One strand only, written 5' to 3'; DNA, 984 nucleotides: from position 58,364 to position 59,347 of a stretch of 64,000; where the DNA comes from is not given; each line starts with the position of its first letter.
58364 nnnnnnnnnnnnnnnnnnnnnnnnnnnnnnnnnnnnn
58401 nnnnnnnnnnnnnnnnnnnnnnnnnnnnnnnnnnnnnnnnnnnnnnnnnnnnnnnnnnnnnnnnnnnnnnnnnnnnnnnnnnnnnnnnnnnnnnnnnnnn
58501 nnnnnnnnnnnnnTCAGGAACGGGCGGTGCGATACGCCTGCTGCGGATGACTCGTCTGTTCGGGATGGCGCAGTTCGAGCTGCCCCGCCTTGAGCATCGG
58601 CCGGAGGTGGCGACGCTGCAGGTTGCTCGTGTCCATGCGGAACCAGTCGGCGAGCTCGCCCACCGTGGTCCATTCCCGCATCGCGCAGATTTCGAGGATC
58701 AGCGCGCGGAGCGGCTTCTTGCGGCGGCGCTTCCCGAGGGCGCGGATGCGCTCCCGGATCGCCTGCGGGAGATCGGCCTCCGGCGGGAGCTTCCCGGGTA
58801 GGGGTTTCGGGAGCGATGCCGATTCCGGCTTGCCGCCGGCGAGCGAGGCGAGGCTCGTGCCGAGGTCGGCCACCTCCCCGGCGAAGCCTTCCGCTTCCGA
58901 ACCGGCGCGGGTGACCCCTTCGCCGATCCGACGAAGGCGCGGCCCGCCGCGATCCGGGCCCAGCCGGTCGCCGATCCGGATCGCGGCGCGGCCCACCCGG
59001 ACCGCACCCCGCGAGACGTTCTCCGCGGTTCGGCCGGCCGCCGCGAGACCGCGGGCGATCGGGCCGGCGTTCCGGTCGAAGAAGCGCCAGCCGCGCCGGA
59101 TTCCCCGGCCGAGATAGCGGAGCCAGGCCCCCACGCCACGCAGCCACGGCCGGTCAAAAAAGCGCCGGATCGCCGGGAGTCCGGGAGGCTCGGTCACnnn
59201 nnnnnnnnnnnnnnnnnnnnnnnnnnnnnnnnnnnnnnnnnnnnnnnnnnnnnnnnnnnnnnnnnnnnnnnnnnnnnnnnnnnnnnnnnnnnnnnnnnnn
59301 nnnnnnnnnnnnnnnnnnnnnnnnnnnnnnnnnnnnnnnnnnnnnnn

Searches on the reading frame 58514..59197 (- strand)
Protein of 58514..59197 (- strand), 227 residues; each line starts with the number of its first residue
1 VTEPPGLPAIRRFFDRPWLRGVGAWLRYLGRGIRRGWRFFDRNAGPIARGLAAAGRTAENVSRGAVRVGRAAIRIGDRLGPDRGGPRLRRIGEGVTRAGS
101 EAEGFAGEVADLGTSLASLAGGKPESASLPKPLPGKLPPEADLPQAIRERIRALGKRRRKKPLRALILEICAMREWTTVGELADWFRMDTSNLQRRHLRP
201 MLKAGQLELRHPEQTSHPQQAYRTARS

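Call 7: search_protein_families(library=pfam, proteins=[window:58514-59197:-], max_evalue=0.01)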
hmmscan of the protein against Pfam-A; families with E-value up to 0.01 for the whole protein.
window:58514-59197:- (227 aa): 0 families

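Call 8: find_homologous_proteins(query=window:58514-59197:-)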
Query window:58514-59197:- (227 aa): 38 proteins with E <= 0.001 among 6892 candidates.
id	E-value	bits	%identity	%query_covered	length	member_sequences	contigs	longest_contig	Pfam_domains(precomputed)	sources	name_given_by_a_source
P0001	4.9e-144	496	100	100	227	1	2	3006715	-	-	-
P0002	3.0e-69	251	51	98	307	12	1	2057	-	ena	-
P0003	4.1e-68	247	54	97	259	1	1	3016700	-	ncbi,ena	-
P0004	1.9e-67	245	51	97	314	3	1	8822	-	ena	-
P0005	1.8e-66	242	48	98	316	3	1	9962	-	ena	-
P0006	1.0e-64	236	51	97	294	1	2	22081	-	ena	-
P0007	3.9e-64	234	49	96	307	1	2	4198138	-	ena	-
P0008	5.6e-63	230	50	97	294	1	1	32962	-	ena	-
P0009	6.2e-63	230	47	98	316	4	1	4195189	-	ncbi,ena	-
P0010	8.9e-63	230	47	98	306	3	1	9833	-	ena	-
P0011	1.3e-61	226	47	98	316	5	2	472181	-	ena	-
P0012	1.5e-61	226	51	97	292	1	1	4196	-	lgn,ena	-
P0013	6.2e-61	224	51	97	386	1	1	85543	-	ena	-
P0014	1.1e-60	223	49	96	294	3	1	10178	-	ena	-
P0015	2.5e-60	222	49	97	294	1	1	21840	-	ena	-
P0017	2.0e-59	219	50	97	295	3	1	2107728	-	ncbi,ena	-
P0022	1.6e-57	212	47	98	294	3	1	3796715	-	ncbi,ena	-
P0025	5.5e-56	207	46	96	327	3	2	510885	-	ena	-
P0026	9.9e-56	207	45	98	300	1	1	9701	-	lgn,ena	-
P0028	9.0e-41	158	40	96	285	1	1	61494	-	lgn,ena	-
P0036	3.4e-28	117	34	99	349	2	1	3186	-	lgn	-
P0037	1.1e-27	115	47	41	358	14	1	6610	-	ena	-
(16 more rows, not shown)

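Call 16: find_encoding_contigs(protein=P0017, flank=8000, max_places=3)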
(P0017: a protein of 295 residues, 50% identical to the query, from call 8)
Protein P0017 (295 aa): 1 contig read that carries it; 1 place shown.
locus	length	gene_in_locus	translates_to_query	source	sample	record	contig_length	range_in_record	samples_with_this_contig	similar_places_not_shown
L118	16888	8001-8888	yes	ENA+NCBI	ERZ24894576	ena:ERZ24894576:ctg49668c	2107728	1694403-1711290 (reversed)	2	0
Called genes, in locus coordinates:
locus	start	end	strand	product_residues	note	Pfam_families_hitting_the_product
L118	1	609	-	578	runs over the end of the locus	PF13620:CarboxypepD_reg (faint)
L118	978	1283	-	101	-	PF04368:DUF507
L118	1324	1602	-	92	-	PF04368:DUF507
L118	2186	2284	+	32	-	-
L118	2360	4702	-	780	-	PF06452:CBM9_1 (weak), PF19313:DUF5916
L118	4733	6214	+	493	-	PF00171:Aldedh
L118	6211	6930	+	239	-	PF09335:VTT_dom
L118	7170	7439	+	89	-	PF02604:PhdYeFM_antitox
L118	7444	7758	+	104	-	PF05016:ParE_toxin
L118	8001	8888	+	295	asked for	-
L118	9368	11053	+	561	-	-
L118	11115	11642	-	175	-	-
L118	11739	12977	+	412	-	PF02321:OEP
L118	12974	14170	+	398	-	PF25919:BSH_CusB (faint), PF25973:BSH_CzcB, PF25954:Beta-barrel_RND_2, PF25967:RND-MFP_C (weak), PF25975:CzcB_C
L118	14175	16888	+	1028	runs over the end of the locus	PF00873:ACR_tran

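Call 17: find_encoding_contigs(protein=P0003, flank=8000, max_places=3)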
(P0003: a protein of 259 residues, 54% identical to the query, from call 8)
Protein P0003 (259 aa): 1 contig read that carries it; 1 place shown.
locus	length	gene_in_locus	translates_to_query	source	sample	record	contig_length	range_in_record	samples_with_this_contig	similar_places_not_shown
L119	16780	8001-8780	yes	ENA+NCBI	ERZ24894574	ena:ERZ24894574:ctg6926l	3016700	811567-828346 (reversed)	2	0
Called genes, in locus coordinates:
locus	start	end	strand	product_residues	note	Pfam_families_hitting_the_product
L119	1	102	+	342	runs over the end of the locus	PF11104:PilM_2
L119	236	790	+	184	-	-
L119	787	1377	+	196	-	PF04350:PilO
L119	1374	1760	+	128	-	-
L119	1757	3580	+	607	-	PF07660:STN (faint), PF21305:type_II_gspD_N0 (weak), PF03958:Secretin_N, PF00263:Secretin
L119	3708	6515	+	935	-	PF20464:MmeI_N, PF20465:MmeI_hel, PF20473:MmeI_Mtase, PF20466:MmeI_TRD, PF20467:MmeI_C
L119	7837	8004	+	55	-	-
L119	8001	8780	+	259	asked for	-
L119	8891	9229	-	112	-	-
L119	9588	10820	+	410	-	PF13542:HTH_Tnp_ISL3, PF01610:DDE_Tnp_ISL3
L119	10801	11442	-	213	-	PF06114:Peptidase_M78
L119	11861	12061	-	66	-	-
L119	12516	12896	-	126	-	-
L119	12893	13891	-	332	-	PF07885:Ion_trans_2, PF02254:TrkA_N, PF02080:TrkA_C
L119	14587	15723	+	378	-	PF13784:Fic_N, PF02661:Fic, PF21248:SoFic-like_C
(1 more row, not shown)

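Call 24: search_protein_families(library=pfam, proteins=[L118:9368-11053:+, L118:8001-8888:+, window:58514-59197:-], max_evalue=10)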
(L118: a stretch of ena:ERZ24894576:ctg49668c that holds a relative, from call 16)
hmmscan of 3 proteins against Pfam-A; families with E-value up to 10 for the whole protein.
L118:9368-11053:+ (561 aa): 2 families
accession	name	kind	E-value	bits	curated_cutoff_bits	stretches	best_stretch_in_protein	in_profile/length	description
PF13482.12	RNase_H_2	-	0.036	14.4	22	1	378-554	14-161/165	RNase_H superfamily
PF14532.12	Sigma54_activ_2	-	0.21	12.3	25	1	472-495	21-44/138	Sigma-54 interaction domain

L118:8001-8888:+ (295 aa): 1 family
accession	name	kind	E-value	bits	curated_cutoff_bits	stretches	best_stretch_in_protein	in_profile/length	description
PF01022.26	HTH_5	-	0.045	14.1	22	1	231-274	2-43/47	Bacterial regulatory protein, arsR family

window:58514-59197:- (227 aa): 1 family
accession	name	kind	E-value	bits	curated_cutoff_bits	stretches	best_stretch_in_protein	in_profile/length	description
PF21247.3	Fic-like_C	-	0.025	14.9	27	1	191-223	30-62/64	Filamentation induced by cAMP protein Fic-like, C-terminal domain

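Call 27: find_encoding_contigs(protein=P0028, flank=5000, max_places=2)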
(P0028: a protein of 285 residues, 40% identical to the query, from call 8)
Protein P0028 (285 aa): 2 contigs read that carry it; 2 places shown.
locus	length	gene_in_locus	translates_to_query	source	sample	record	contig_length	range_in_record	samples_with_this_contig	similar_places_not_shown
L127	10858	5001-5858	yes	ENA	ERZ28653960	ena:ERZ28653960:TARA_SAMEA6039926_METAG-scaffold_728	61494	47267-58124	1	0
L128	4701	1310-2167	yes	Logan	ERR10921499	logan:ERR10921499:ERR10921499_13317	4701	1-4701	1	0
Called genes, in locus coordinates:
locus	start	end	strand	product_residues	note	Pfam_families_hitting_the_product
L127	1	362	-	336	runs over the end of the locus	-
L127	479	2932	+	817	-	PF00326:Peptidase_S9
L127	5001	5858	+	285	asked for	-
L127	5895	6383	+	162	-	-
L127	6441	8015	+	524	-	PF16655:PhoD_N, PF09423:PhoD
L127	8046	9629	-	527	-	PF07687:M20_dimer (faint)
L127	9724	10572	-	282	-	PF02661:Fic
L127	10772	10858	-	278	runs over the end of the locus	PF01212:Beta_elim_lyase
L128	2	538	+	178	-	?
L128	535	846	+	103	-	PF11407:RestrictionMunI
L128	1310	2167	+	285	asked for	-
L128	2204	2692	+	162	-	-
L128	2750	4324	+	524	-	PF16655:PhoD_N, PF09423:PhoD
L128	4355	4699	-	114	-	?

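Call 28: find_encoding_contigs(protein=P0036, flank=5000, max_places=2)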
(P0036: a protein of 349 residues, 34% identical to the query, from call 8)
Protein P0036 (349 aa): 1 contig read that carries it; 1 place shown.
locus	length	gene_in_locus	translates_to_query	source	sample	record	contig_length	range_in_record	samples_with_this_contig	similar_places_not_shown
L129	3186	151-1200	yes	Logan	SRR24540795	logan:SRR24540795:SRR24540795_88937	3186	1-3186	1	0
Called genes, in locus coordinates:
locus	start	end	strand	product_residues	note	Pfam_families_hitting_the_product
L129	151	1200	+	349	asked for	-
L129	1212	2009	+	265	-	PF13365:Trypsin_2 (weak)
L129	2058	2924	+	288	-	PF13365:Trypsin_2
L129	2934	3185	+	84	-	?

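Call 29: find_encoding_contigs(protein=P0022, flank=5000, max_places=2)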
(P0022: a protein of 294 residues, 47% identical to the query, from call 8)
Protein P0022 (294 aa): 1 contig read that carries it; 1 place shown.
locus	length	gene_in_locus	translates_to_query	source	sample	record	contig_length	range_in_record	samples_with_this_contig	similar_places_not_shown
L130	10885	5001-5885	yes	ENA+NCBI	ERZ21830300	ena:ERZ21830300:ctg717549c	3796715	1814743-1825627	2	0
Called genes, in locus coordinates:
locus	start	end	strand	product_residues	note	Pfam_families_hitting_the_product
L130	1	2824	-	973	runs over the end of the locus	PF00933:Glyco_hydro_3, PF00144:Beta-lactamase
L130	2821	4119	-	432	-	PF01555:N6_N4_Mtase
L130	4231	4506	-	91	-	PF10805:DUF2730 (faint)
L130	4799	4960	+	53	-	-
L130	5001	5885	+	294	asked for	-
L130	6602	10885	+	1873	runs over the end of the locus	PF12705:PDDEXK_1, PF00580:UvrD-helicase, PF13245:AAA_19, PF13361:UvrD_C, PF13538:UvrD_C_2 (faint)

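Call 30: find_encoding_contigs(protein=P0025, flank=5000, max_places=2)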
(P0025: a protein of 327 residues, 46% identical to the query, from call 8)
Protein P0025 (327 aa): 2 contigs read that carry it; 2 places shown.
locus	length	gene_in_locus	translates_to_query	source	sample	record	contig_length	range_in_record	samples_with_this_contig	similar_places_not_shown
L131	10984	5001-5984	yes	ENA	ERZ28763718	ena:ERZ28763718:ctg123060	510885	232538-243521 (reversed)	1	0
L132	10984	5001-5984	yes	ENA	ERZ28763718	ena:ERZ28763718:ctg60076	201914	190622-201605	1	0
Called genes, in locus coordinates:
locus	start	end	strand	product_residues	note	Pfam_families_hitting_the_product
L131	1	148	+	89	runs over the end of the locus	PF02604:PhdYeFM_antitox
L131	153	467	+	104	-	PF05016:ParE_toxin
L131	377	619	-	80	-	-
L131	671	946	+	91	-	-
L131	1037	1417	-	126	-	PF01850:PIN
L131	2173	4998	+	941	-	PF20464:MmeI_N, PF20465:MmeI_hel, PF20473:MmeI_Mtase, PF20466:MmeI_TRD, PF20467:MmeI_C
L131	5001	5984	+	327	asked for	-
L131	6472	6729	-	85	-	PF03693:ParD_antitoxin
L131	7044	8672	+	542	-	-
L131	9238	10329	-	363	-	PF13416:SBP_bac_8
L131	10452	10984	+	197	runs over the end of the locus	-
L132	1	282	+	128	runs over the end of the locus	-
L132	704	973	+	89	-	PF02604:PhdYeFM_antitox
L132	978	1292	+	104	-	PF05016:ParE_toxin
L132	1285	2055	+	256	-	-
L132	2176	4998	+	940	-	PF20464:MmeI_N, PF20465:MmeI_hel, PF20473:MmeI_Mtase, PF20466:MmeI_TRD, PF20467:MmeI_C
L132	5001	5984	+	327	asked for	-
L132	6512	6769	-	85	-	PF03693:ParD_antitoxin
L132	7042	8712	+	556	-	-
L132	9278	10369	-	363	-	PF13416:SBP_bac_8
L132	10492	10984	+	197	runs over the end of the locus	-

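Call 36: search_solved_structures(query=A1, max_evalue=10, show_alignments=2)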
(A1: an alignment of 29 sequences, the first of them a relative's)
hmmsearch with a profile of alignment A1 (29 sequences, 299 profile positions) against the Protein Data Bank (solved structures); distinct sequences matched with E-value up to 10: 12.
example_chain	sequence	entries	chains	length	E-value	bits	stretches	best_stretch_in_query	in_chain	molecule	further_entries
9r1n_A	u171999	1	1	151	0.058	16.3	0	127-192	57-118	sc-apCC-4-DPH-2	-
8ga7_A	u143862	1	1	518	0.065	16.1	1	73-192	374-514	THR5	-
8ua9_D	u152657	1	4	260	0.087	15.7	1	139-223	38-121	Capsid protein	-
8qae_A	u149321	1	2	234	0.14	15.1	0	112-196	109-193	sc-apCC-6-SLLA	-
8ua4_C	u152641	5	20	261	0.19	14.6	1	139-221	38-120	Capsid protein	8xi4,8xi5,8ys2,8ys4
6xo4_C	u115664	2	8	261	0.19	14.5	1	139-221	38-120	Togavirin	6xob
6mx4_C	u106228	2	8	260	0.42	13.4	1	139-221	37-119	Capsid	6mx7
7q5q_B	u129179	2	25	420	0.51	13.2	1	145-216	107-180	Dihydrolipoyllysine-residue succinyltransferase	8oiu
1dip_A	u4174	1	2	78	1.4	11.7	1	137-198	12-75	DELTA-SLEEP-INDUCING PEPTIDE IMMUNOREACTIVE PEPTIDE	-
6tik_C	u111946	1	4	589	2.6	10.9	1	108-211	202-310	Capsid protein,Putative adhesin/invasin,Capsid protein,Factor H-binding protein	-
31cj_A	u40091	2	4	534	8.8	9.1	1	75-166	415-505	Aerotaxis receptor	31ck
2ch7_A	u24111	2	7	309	9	9.1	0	50-183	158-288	METHYL-ACCEPTING CHEMOTAXIS PROTEIN | Methyl-accepting chemotaxis protein 2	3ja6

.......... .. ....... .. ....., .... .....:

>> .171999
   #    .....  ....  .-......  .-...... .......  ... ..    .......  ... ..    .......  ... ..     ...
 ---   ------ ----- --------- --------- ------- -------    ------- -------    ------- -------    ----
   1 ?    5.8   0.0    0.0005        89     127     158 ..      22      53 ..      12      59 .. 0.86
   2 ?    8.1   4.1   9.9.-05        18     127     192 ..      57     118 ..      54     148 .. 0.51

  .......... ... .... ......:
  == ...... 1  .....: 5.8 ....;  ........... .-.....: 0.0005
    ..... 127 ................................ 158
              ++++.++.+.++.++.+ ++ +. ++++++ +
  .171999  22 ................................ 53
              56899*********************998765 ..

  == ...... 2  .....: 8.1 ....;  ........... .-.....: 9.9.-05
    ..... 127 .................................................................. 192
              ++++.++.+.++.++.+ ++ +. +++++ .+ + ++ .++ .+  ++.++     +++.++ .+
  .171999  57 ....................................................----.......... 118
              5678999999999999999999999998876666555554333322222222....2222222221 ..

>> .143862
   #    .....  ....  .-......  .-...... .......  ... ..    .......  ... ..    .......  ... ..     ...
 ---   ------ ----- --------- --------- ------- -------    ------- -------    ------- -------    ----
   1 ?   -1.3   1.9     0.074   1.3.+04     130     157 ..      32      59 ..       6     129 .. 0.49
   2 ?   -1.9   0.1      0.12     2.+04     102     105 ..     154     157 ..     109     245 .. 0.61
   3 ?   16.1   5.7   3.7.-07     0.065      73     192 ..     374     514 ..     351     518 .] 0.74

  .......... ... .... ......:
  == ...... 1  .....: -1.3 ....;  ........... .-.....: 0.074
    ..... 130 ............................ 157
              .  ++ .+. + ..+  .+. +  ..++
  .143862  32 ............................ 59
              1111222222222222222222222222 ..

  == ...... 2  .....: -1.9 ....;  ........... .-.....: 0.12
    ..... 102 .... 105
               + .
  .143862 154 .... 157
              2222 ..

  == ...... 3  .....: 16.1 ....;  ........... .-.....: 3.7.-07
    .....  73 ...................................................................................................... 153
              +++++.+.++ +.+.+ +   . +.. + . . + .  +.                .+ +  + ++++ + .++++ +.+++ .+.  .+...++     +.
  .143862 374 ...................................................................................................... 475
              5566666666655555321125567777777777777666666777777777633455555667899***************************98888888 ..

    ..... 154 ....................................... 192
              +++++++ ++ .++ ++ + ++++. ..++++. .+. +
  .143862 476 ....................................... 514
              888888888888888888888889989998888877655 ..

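Call 41: predict_structure(alignment_id=A1)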
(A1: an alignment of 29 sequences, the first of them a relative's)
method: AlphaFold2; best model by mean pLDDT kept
length: 227 residues; sequences in the alignment: 29
mean_pLDDT: 81.2   pTM: 0.43
mean pLDDT of the five models: 81.2, 77.9, 73.3, 69.4, 65.9
residues with pLDDT >= 90: 72; 70-90: 126; 50-70: 15; < 50: 14
segments of 3 or more residues with pLDDT < 50: 124-137
pLDDT, mean of each block of 10 residues (from residue 1): 75 82 84 76 71 74 82 87 87 83 77 74 50 46 86 89 96 93 93 95 96 86 87
secondary structure, 60 per line:
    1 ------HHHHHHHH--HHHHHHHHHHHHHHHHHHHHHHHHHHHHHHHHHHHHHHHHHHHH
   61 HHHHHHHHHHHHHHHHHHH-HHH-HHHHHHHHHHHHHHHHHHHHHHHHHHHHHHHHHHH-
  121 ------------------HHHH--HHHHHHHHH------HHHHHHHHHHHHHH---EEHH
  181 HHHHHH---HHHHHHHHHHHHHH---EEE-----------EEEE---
elements in order: H7-14 H17-79 H85-119 H139-142 H145-153 H160-173 H179-186 H190-203 E207-209 E221-224

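Call 44: fold_search(model_id=the predicted structure, library=pdb)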
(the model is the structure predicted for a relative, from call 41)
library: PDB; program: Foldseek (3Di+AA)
matches with E <= 10: 302; with E <= 0.001: 0
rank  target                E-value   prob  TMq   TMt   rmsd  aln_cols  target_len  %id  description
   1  4rgl                  6.0e-03  1.00  0.22  0.15  17.5       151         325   14  Crystal structure of a Fic family protein (Dde_2494) from Desulfovibrio desulfuricans G20 at 2.70 A resolution (released 2014-10-29)
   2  3e6m_E                7.4e-02  1.00  0.24  0.35   4.5        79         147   22  The crystal structure of a MarR family transcriptional regulator from Silicibacter pomeroyi DSS. (released 2008-09-02)
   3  9a72_A                1.4e-01  1.00  0.35  0.28   8.1       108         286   14  Integrative model of YFMS-CHEW by crosslinking MS and deep learning (released 2024-09-18)
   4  4zzl_A                1.7e-01  0.99  0.25  0.37   7.0        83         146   13  MexR R21W derepressor mutant causing multidrug resistance in P. aeruginosa by mexAB-oprM efflux pump expression (released 2016-07-27)
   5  2ch7_A                2.8e-01  1.00  0.32  0.24   5.9       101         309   14  Crystal structure of the cytoplasmic domain of a bacterial chemoreceptor from Thermotoga maritima (released 2006-04-18)
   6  1lnw_B                3.5e-01  0.98  0.24  0.38   6.1        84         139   13  CRYSTAL STRUCTURE OF THE MEXR REPRESSOR OF THE MEXAB-OPRM MULTIDRUG EFFLUX OPERON OF PSEUDOMONAS AERUGINOSA (released 2002-09-11)
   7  6ixe                  3.7e-01  0.98  0.32  0.34   8.2       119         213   13  Crystal structure of SeMet apo SH3BP5 (I41) (released 2019-03-20)
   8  1zar                  3.7e-01  0.89  0.18  0.16  10.6        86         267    8  Crystal Structure of A.fulgidus Rio2 Kinase Complexed With ADP and Manganese Ions (released 2005-06-21)
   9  1sfx_A                3.9e-01  0.97  0.23  0.45   6.8        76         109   22  X-ray crystal structure of putative HTH transcription regulator from Archaeoglobus fulgidus (released 2004-08-03)
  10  9cfs_A                4.1e-01  1.00  0.32  0.80   1.6        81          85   14  Structure of a 150% lengthened variant of the E. coli ROP protein (released 2025-07-02)
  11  3g67_B                4.1e-01  0.85  0.25  0.26  10.6       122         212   11  Crystal Structure of a Soluble Chemoreceptor from Thermotoga maritima (released 2009-07-28)
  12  7krh                  5.7e-01  0.96  0.27  0.41   5.3        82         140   20  Crystal structure of the MarR family transcriptional regulator from Variovorax paradoxus with S28A and R46A mutations (released 2021-12-01)
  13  3e6m_D                5.7e-01  0.93  0.24  0.36   6.7        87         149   17  The crystal structure of a MarR family transcriptional regulator from Silicibacter pomeroyi DSS. (released 2008-09-02)
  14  9a69_B                6.0e-01  0.99  0.34  0.12   8.3       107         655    9  Integrative model of MCPB-MCPC by crosslinking MS and deep learning (released 2024-09-18)
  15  7nsu_D                6.0e-01  0.98  0.33  0.18   7.1       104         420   13  ColicinE9 intact translocation complex (released 2021-08-11)
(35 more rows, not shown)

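Call 48: search_protein_families(library=padloc, proteins=[window:58514-59197:-, L118:9368-11053:+, L132:6512-6769:-], max_evalue=0.01)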
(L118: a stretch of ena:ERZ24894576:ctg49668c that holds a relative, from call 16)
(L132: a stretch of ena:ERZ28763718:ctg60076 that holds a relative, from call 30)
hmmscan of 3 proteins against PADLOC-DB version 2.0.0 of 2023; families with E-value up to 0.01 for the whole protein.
window:58514-59197:- (227 aa): 0 families

L118:9368-11053:+ (561 aa): 0 families

L132:6512-6769:- (85 aa): 0 families

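Call 49: search_protein_families(library=ncbifam, proteins=[window:58514-59197:-, L118:9368-11053:+, L132:6512-6769:-], max_evalue=0.01)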
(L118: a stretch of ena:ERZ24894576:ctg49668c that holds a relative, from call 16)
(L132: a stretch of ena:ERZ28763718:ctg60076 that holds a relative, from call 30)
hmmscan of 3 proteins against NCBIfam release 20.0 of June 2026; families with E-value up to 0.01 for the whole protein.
window:58514-59197:- (227 aa): 0 families

L118:9368-11053:+ (561 aa): 0 families

L132:6512-6769:- (85 aa): 1 family
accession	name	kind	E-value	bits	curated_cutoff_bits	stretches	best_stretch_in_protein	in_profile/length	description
TIGR02606.1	antidote_CC2985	hypoth_equivalog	1.8e-17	63.2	46.2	1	7-69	3-66/70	type II toxin-antitoxin system ParD family antitoxin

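Call 58: find_encoding_contigs(protein=P0026, flank=4000, max_places=2)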
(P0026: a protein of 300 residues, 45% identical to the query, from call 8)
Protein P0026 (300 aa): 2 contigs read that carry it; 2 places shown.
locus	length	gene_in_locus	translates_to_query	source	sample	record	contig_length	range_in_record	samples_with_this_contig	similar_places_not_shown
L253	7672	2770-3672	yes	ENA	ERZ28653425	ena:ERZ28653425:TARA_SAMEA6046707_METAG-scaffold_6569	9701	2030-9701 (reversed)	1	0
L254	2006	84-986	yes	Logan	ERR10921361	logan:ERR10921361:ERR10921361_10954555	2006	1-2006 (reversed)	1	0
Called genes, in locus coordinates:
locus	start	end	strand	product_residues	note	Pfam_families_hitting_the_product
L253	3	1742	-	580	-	?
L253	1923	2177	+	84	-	-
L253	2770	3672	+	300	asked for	-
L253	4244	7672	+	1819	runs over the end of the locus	?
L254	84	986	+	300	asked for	-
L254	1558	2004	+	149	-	?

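Call 59: find_encoding_contigs(protein=P0013, flank=4000, max_places=2)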
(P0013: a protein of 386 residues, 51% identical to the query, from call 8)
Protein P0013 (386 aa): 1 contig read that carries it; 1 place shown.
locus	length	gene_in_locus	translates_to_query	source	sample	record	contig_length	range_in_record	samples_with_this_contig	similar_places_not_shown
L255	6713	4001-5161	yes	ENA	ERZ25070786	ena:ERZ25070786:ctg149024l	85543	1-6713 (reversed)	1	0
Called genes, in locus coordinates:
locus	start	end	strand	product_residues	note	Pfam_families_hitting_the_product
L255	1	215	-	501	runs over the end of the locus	PF04715:, PF00425:Chorismate_bind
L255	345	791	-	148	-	-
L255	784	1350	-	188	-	-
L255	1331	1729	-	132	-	-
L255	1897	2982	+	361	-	PF01817:CM_2, PF02153:PDH_N (weak), PF20463:PDH_C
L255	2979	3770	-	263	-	PF09820:AAA-ATPase_like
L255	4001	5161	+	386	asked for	-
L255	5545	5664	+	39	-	-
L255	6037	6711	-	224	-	?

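Call 60: find_encoding_contigs(protein=P0037, flank=4000, max_places=2)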
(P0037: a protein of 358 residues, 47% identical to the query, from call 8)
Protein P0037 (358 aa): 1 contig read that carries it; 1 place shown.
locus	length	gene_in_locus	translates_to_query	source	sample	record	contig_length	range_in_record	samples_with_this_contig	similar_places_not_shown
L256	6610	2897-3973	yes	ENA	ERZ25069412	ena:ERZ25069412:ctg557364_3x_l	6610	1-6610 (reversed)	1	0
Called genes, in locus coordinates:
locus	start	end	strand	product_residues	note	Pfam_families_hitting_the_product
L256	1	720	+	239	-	?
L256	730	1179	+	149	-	PF01566:Nramp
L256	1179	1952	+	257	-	PF01566:Nramp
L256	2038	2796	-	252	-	-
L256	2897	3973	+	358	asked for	-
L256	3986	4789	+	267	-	PF13365:Trypsin_2 (weak)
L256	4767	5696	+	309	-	-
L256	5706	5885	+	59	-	PF09720:Unstab_antitox (weak)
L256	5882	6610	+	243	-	?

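Call 65: search_dna_similar(query=window:58514-59197:-, collection=plasmids, mode=protein, max_evalue=0.001, max_rows=10)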
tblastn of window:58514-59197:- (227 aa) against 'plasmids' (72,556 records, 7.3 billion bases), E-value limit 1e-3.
No match.

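Call 66: search_dna_similar(query=window:58514-59197:-, collection=phages, mode=protein, max_evalue=0.001, max_rows=10)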
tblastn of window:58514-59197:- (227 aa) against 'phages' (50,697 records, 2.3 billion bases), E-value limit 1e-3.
No match.
